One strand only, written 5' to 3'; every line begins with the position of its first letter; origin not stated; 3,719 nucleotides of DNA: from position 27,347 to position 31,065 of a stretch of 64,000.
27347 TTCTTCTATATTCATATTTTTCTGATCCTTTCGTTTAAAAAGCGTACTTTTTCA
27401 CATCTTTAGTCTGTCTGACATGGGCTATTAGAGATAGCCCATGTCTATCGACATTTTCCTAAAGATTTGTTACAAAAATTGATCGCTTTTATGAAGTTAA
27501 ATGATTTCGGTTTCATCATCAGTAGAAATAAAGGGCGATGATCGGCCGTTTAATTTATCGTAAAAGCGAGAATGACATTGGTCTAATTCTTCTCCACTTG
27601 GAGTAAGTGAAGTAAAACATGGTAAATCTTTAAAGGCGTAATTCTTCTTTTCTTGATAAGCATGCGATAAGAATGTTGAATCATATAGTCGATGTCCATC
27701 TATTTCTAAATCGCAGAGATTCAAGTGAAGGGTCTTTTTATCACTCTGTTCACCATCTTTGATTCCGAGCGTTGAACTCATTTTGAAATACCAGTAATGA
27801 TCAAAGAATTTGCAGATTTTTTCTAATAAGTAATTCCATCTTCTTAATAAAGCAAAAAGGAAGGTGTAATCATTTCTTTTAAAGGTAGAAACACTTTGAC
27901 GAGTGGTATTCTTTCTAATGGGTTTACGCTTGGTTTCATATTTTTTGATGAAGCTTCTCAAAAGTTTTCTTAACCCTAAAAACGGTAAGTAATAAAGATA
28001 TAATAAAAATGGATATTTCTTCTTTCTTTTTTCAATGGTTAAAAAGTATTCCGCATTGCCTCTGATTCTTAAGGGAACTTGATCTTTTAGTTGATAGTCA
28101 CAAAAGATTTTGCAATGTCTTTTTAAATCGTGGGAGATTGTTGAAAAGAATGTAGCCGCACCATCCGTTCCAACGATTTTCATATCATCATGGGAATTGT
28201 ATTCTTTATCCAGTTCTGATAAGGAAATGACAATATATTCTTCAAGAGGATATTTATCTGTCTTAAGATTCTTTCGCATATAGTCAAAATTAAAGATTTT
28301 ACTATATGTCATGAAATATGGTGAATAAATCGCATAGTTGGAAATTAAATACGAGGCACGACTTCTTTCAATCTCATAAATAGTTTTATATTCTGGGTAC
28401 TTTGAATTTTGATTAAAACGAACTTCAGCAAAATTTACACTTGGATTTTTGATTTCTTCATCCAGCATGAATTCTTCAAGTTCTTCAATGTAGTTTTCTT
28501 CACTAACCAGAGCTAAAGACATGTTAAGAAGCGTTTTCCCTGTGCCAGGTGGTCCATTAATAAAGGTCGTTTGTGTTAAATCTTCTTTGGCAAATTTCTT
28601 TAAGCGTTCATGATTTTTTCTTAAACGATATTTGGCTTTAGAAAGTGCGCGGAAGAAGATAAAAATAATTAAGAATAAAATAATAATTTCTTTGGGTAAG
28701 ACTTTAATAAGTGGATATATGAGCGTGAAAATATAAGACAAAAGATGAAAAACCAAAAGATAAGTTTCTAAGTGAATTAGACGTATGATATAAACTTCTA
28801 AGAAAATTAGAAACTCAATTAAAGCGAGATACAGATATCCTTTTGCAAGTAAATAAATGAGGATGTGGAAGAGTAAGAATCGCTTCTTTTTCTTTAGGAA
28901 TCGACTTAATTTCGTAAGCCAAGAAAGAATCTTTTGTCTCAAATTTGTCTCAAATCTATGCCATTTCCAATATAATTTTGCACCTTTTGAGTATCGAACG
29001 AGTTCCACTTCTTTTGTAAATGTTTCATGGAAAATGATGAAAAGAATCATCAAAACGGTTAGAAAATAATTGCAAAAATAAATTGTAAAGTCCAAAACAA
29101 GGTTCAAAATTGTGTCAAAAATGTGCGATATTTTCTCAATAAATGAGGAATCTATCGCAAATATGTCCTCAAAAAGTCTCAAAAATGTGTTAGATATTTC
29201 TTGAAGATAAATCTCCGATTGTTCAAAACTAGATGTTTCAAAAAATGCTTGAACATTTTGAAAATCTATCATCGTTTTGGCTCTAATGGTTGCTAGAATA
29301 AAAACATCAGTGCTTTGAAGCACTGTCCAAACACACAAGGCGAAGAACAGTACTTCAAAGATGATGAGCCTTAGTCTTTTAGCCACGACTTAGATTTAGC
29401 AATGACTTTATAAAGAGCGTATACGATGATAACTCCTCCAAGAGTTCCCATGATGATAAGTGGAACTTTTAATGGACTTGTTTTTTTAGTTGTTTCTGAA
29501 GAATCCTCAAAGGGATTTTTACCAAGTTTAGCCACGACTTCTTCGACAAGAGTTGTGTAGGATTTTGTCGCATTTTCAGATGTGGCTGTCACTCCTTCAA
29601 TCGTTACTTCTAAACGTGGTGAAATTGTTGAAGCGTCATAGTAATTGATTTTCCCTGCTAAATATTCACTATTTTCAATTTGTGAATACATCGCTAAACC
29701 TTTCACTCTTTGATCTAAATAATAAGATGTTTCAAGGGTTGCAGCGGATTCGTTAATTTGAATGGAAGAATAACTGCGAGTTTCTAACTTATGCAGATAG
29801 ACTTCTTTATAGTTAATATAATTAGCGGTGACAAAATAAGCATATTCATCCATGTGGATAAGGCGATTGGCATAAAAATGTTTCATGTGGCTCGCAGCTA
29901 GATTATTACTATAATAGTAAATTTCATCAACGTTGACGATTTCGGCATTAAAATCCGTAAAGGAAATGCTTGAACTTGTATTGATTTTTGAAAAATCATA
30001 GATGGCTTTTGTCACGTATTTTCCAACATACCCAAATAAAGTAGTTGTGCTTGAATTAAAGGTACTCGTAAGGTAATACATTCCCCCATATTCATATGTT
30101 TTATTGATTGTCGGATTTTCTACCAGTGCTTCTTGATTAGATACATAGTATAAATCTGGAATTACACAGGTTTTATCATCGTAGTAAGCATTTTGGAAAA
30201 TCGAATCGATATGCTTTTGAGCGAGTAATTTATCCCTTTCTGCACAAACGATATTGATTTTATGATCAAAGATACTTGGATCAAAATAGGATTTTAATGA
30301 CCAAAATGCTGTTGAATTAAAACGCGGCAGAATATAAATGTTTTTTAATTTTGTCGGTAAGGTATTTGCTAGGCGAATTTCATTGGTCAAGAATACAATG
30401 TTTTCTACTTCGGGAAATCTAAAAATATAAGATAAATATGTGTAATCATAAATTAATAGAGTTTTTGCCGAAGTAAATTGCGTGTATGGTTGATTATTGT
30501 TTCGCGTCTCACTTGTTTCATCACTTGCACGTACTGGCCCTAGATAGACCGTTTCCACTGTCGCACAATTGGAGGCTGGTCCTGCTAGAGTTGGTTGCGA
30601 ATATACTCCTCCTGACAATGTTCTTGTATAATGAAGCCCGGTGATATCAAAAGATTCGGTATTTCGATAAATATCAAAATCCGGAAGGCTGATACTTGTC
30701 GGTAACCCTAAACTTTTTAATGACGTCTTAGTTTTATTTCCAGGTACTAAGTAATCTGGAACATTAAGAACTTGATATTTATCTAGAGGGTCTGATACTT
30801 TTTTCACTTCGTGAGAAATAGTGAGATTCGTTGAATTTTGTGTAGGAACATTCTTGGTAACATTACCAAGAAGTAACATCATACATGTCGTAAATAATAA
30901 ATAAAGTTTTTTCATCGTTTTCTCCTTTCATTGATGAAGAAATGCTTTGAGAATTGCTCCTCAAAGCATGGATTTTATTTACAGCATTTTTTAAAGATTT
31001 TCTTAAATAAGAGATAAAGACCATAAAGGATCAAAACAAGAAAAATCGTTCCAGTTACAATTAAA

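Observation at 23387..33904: GC-richer 10.5 kb operon: Rep_trans + helicase + membrane ATPase + three proteins with signal peptide, C-terminal TM and basic tail, and no T4SS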

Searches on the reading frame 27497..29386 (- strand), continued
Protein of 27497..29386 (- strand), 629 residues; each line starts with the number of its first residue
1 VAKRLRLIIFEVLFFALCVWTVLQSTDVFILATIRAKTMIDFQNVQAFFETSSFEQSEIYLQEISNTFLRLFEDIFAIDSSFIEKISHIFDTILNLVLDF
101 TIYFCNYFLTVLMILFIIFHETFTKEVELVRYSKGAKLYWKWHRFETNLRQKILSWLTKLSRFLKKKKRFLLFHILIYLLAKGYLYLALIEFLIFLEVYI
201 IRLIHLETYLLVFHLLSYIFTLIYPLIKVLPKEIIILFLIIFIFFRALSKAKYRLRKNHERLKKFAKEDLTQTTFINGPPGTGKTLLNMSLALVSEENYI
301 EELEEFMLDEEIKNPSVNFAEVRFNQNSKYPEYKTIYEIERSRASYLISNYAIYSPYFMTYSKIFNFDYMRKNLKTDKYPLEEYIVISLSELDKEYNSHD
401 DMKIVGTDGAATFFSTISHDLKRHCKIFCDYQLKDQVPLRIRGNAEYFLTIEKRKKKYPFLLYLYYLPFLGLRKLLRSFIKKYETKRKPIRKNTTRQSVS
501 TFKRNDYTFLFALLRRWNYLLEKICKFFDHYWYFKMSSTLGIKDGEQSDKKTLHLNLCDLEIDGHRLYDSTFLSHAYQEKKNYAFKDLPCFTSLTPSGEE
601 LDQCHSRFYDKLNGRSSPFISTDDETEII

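Call 88: find_encoding_contigs(protein=P0001, flank=10000, max_places=3)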
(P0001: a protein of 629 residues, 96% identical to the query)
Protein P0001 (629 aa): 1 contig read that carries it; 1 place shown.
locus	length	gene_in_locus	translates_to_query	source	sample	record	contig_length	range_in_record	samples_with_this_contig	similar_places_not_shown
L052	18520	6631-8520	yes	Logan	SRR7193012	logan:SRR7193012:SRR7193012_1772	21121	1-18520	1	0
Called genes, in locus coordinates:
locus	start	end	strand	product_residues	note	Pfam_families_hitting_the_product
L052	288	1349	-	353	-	-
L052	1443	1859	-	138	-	-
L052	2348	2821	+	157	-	-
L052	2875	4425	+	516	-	-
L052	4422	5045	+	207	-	-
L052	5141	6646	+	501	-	-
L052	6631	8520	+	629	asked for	-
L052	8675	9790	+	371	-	PF18106:Rol_Rep_N (weak), PF02486:Rep_trans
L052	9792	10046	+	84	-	-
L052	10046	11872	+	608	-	PF00580:UvrD-helicase, PF13245:AAA_19, PF13604:AAA_30 (faint), PF01443:Viral_helicase1 (faint), PF13361:UvrD_C, PF13538:UvrD_C_2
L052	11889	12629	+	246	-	-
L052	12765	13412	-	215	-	-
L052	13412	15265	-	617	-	-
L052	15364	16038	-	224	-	-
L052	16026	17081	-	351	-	-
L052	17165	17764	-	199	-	PF01381:HTH_3, PF12844:HTH_19, PF13560:HTH_31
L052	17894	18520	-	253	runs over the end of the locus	PF00753:Lactamase_B, PF19583:ODP (weak)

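Call 92: find_encoding_contigs(protein=P0188, flank=10000, max_places=3)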
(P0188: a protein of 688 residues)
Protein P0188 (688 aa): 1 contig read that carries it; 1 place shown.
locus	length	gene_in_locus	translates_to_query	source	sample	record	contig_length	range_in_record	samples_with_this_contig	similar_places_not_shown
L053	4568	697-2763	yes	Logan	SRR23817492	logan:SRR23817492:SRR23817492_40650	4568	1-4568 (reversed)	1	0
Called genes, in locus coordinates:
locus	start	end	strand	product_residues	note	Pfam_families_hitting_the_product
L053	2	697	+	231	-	?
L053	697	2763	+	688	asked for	-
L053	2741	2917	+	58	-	-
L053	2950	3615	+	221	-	-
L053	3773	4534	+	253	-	PF01507:PAPS_reduct (weak)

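Call 93: find_encoding_contigs(protein=P0234, flank=10000, max_places=3)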
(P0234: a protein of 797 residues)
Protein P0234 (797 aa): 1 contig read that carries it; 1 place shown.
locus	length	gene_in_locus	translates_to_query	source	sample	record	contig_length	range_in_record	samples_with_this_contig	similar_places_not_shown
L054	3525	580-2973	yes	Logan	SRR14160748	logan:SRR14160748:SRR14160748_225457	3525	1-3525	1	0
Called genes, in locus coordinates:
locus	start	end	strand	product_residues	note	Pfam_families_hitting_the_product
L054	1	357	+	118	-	?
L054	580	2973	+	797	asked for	-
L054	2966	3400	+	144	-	-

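Call 94: find_related_loci(query=P0222, collection=viral_contigs, flank=10000)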
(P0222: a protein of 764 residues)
Query P0222 (764 aa) in viral_contigs; peptide patterns used: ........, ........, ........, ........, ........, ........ (x = any residue, [..] = any of these).
1 stretches matched a pattern, but none encodes a relative of the query by tblastn (E <= 1e-3).

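Call 95: find_related_loci(query=P0222, collection=genome_contigs, flank=10000)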
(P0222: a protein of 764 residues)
Query P0222 (764 aa) in genome_contigs; peptide patterns used: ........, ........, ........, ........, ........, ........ (x = any residue, [..] = any of these).
21 stretches matched a pattern, but none encodes a relative of the query by tblastn (E <= 1e-3).

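Call 107: search_protein_families(library=pfam, proteins=[L013:109-927:+, L013:941-5023:+, L013:16716-17879:+, L013:17860-19197:+, L013:19482-21449:+, L018:246-3221:+, L018:4645-5493:+, L018:16626-17957:+, L018:19269-21029:+, L040:11461-12954:-], max_evalue=0.001)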
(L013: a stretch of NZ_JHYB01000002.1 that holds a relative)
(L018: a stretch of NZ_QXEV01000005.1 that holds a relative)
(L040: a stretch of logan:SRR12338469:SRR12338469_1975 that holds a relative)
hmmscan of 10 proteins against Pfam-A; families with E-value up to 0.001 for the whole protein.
L013:109-927:+ (272 aa): 0 families

L013:941-5023:+ (1360 aa): 2 families
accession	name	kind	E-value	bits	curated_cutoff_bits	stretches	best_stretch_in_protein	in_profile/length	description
PF07669.17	Eco57I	-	3.9e-12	47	25.3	1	946-1090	1-171/171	Eco57I restriction-modification methylase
PF04851.21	ResIII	-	9.9e-12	45.5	22.5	1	144-321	4-163/164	Type III restriction enzyme, res subunit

L013:16716-17879:+ (387 aa): 2 families
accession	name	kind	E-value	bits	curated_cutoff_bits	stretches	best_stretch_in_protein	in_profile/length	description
PF00589.27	Phage_integrase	-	3.2e-28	99.1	27.1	1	179-370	3-168/172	Phage integrase family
PF14659.12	Phage_int_SAM_3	-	0.00044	20.9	22.6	1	75-129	4-56/58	Phage integrase, N-terminal SAM-like domain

L013:17860-19197:+ (445 aa): 4 families
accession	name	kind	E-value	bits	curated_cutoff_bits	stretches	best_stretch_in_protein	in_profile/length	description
PF00589.27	Phage_integrase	-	6e-19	68.9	27.1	1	199-397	2-169/172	Phage integrase family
PF14659.12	Phage_int_SAM_3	-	4.4e-10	40.1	22.6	1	87-140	4-56/58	Phage integrase, N-terminal SAM-like domain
PF14657.12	Arm-DNA-bind_4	-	8.1e-06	25.8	22.3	1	36-75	4-45/47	Arm DNA-binding domain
PF22022.2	Phage_int_M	-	1.8e-05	25.3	27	1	90-174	6-90/96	Phage integrase central domain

L013:19482-21449:+ (655 aa): 6 families
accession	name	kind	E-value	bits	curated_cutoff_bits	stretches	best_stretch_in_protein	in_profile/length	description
PF17757.6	UvrB_inter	-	4e-33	113.8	22.9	1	163-252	2-91/91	UvrB interaction domain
PF00271.37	Helicase_C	-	2.1e-19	70.2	23.5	1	441-547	10-109/110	Helicase conserved C-terminal domain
PF12344.14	UvrB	-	6.6e-17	61.5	27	1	554-596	1-43/43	Ultra-violet resistance protein B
PF04851.21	ResIII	-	1.8e-14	54.4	22.5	1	18-94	6-89/164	Type III restriction enzyme, res subunit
PF02151.25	UVR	-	3.3e-10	39.8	21.5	1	622-654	3-35/36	UvrB/uvrC motif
PF00270.35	DEAD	-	1.2e-07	32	26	1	20-90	4-77/167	DEAD/DEAH box helicase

L018:246-3221:+ (991 aa): 0 families

L018:4645-5493:+ (282 aa): 1 family
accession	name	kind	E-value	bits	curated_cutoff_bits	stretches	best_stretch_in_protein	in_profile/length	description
PF03747.19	ADP_ribosyl_GH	-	4e-39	135.4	26.2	1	7-249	2-281/287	ADP-ribosylglycohydrolase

L018:16626-17957:+ (443 aa): 1 family
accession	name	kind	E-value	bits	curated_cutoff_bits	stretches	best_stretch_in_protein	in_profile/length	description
PF11638.13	DnaA_N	-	1.7e-07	31.3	24.6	1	369-429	1-62/65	DnaA N-terminal domain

L018:19269-21029:+ (586 aa): 11 families
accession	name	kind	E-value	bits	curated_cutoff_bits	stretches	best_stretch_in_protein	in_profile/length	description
PF09848.15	SLFN-g3_helicase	-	5.4e-36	125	24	1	197-564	2-348/354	Schlafen group 3, DNA/RNA helicase domain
PF04851.21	ResIII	-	2.9e-08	34.2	22.5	1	179-234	3-61/164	Type III restriction enzyme, res subunit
PF13604.12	AAA_30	-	8.4e-08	32.6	27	1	180-289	2-108/191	AAA domain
PF01541.30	GIY-YIG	-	4.2e-07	30.6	22.6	1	34-105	2-74/78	GIY-YIG catalytic domain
PF02562.22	PhoH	-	1.1e-05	25.4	27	1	177-244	2-65/205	PhoH-like protein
PF13401.12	AAA_22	-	2.8e-05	24.9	27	1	198-306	7-114/130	AAA domain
PF10236.15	DAP3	-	0.00036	20.3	23.1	1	186-223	9-50/311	Mitochondrial ribosomal death-associated protein 3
PF00270.35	DEAD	-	0.00053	20.2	26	0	181-235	1-53/167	DEAD/DEAH box helicase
PF25199.1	nSTAND_NTPase5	-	0.00057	20.2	34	0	187-235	28-79/145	Novel STAND NTPase 5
PF05970.20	PIF1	-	0.00072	19.6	25.9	0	180-226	2-52/223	PIF1-like helicase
PF13245.12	AAA_19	-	0.00085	20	25.1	0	194-238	9-52/134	AAA domain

L040:11461-12954:- (497 aa): 3 families
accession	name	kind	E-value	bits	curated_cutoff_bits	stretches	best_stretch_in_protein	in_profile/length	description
PF04326.19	SLFN_AlbA_2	-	4.1e-11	43.9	25.3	1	15-142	1-117/118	Schlafen, AlbA_2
PF13749.12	HATPase_c_4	-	6.6e-11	42.5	26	1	328-402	4-81/89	Putative ATP-dependent DNA helicase recG C-terminal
PF13412.12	HTH_24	-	0.00089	19.2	21.9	1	443-482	7-46/48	Winged helix-turn-helix DNA-binding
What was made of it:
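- In H. modicum the operon is followed by two tyrosine integrases and then uvrB, which bounds that end (call 107).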

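Call 114: find_encoding_contigs(protein=P0104, flank=10000, max_places=4)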
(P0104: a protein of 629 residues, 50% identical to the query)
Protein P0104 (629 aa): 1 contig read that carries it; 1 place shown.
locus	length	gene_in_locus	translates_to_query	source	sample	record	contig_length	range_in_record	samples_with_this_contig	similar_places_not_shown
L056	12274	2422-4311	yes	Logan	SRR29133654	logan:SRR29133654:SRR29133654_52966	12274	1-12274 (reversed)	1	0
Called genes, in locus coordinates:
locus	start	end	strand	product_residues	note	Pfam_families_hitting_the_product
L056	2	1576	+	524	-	?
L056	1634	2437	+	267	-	-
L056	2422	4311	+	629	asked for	-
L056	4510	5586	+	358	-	PF02486:Rep_trans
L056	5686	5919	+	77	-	-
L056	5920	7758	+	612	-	PF00580:UvrD-helicase, PF13245:AAA_19, PF13604:AAA_30 (weak), PF01443:Viral_helicase1 (faint), PF13087:AAA_12 (faint), PF13361:UvrD_C, PF13538:UvrD_C_2 (weak)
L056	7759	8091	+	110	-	-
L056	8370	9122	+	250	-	PF01844:HNH (weak)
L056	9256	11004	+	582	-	PF01507:PAPS_reduct, PF12838:Fer4_7 (weak), PF13187:Fer4_9 (weak)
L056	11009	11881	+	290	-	PF13182:DUF4007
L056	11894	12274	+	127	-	?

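Call 128: search_dna_similar(query=window:27497-29386:-, collection=plasmids, mode=protein, max_evalue=0.001)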
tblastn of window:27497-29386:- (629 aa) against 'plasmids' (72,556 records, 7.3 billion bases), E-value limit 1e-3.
No match.

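Call 130: find_related_loci(query=A1, collection=metagenome_contigs, flank=10000)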
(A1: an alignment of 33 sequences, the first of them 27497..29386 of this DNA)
Query A1 (629 aa) in metagenome_contigs; peptide patterns used: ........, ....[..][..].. (x = any residue, [..] = any of these).
112 stretches matched a pattern; 44 encode a relative of the query (tblastn E <= 1e-3); 44 distinct loci.
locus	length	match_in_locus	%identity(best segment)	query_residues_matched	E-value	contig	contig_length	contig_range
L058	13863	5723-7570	58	1-616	0e+0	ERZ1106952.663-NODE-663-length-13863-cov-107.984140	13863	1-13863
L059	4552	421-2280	48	1-614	0e+0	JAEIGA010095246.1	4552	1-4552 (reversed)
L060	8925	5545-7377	49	3-614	0e+0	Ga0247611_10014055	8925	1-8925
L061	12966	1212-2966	50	29-614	5e-179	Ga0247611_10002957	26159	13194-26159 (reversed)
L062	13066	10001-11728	53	48-613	4e-178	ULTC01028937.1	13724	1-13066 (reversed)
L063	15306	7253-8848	55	86-614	3e-173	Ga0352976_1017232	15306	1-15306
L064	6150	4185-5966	49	29-612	8e-173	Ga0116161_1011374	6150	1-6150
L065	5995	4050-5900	48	1-613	1e-171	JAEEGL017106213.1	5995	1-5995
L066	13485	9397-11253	47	1-613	5e-169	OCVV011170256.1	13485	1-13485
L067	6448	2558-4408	47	1-613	7e-170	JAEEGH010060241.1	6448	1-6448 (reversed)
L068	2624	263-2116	47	1-614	1e-178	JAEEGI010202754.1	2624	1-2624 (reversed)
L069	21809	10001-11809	49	22-614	4e-168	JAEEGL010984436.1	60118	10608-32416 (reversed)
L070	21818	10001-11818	49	12-614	8e-165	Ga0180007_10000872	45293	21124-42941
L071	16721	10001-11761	48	32-614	1e-164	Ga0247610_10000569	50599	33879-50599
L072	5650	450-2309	47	1-614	2e-166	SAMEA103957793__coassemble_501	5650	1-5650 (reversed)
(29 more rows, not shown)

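Call 133: search_protein_families(library=pfam, proteins=[L058:13-438:+, L058:448-942:+, L058:1101-1523:+, L058:1697-1891:+, L058:4032-5741:+, L058:10948-11331:-, L058:11430-12122:+, L058:12364-13848:+], max_evalue=0.01)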
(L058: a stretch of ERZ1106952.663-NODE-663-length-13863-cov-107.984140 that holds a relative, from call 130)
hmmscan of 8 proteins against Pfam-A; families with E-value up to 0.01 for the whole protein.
L058:13-438:+ (141 aa): 0 families

L058:448-942:+ (164 aa): 0 families

L058:1101-1523:+ (140 aa): 1 family
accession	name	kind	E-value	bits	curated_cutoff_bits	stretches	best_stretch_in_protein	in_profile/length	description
PF17014.10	Mad3_BUB1_I_2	-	0.0034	17.9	37.6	1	27-78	17-63/128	Putative Mad3/BUB1 like region 1 protein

L058:1697-1891:+ (64 aa): 0 families

L058:4032-5741:+ (569 aa): 0 families

L058:10948-11331:- (127 aa): 4 families
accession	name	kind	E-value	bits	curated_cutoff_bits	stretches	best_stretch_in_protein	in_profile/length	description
PF01381.28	HTH_3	-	1.2e-06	28.9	23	1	7-60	2-55/55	Helix-turn-helix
PF12844.13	HTH_19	-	9.4e-06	25.9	30.2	1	4-65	2-63/64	Helix-turn-helix domain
PF13443.12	HTH_26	-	0.00024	21.7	22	1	7-56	3-53/63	Cro/C1-type HTH DNA-binding domain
PF11757.13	RSS_P20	-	0.0049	17.7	25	0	15-57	5-47/94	Suppressor of RNA silencing P21-like N-terminal domain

L058:11430-12122:+ (230 aa): 0 families

L058:12364-13848:+ (494 aa): 4 families
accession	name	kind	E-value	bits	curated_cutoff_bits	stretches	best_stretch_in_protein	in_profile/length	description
PF00239.26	Resolvase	-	6e-31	107.9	23.3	1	4-146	1-142/145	Resolvase, N terminal domain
PF07508.19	Recombinase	-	4.6e-18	65.8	21.1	1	171-257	2-102/102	Recombinase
PF13408.12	Zn_ribbon_recom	-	1.9e-13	51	25.3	1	273-331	1-56/58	Recombinase zinc beta ribbon domain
PF06886.16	TPX2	-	0.0019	18.6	25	1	393-442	20-69/77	Targeting protein for Xklp2 (TPX2) domain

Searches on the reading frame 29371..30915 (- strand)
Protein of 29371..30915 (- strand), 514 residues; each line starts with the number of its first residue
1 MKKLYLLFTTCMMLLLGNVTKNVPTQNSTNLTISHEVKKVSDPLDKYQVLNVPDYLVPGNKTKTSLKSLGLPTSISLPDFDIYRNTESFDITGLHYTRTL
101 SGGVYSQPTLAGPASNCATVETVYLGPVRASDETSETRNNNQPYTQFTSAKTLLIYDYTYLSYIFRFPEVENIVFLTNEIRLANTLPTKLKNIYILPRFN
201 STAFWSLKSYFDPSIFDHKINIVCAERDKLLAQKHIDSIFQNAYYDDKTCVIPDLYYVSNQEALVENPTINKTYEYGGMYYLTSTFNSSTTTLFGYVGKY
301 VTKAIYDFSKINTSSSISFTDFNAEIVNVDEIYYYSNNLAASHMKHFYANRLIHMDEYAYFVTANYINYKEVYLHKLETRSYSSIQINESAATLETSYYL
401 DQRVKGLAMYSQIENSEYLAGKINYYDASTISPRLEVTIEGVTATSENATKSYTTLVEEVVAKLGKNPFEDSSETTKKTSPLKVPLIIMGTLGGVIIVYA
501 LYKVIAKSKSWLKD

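Call 3: search_protein_families(library=pfam, proteins=[window:29371-30915:-], max_evalue=0.1)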
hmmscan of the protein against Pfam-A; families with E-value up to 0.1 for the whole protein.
window:29371-30915:- (514 aa): 1 family
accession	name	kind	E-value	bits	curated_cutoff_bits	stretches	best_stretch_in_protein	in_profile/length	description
PF25623.1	T4_CASP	-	0.037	14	27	1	373-478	136-236/247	T4-phage like capsid assembly scaffolding protein family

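Call 4: search_protein_families(library=phrogs, proteins=[window:29371-30915:-], max_evalue=0.1)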
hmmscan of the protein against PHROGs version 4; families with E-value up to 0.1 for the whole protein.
window:29371-30915:- (514 aa): 0 families

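Call 10: search_protein_families(library=ncbifam, proteins=[window:29371-30915:-], max_evalue=0.1)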
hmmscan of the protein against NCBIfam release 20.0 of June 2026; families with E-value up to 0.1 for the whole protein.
window:29371-30915:- (514 aa): 0 families
